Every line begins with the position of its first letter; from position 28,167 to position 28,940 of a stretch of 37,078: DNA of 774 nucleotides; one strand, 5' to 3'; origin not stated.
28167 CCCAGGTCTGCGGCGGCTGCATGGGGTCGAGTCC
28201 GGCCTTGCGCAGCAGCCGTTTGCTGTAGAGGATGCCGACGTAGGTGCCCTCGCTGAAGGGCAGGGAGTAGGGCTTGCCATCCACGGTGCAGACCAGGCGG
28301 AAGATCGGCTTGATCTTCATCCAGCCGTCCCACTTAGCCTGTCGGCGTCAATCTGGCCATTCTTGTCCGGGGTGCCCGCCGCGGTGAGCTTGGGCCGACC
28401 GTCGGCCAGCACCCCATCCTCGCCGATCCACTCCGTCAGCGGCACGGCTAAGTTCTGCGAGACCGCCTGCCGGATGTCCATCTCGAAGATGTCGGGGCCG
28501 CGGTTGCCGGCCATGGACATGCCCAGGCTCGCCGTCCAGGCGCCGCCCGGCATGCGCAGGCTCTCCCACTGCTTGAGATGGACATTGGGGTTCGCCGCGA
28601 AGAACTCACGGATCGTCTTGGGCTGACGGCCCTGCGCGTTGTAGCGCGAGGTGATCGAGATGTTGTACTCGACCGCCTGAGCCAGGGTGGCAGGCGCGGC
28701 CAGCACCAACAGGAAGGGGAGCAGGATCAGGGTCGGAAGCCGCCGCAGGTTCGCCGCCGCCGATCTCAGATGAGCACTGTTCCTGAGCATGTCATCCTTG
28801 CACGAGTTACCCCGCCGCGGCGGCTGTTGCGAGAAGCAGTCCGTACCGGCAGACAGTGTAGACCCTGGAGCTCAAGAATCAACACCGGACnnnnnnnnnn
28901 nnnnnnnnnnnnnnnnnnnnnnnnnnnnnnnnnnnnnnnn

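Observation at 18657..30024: An 11.4-kb one-strand operon combines a URO-D/MtaA-family protein, an atypical ABC importer, a secreted beta-helix enzyme and the Fe-S triplet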

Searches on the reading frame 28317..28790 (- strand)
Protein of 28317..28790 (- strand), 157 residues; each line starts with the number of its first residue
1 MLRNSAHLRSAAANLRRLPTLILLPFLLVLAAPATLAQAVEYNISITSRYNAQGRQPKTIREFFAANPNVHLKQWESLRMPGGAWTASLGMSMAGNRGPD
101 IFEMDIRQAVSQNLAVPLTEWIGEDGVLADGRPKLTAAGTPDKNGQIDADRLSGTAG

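Call 4: search_protein_families(library=pfam, proteins=[window:28317-28790:-], max_evalue=0.01)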
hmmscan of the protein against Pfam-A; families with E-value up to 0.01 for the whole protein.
window:28317-28790:- (157 aa): 1 family
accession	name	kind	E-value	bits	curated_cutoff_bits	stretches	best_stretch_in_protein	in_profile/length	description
PF01547.30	SBP_bac_1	-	0.0038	17.7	26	1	59-135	9-90/307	Bacterial extracellular solute-binding protein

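Call 5: search_protein_families(library=ncbifam, proteins=[window:28317-28790:-], max_evalue=0.01)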
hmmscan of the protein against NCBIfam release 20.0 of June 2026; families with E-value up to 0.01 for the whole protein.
window:28317-28790:- (157 aa): 0 families
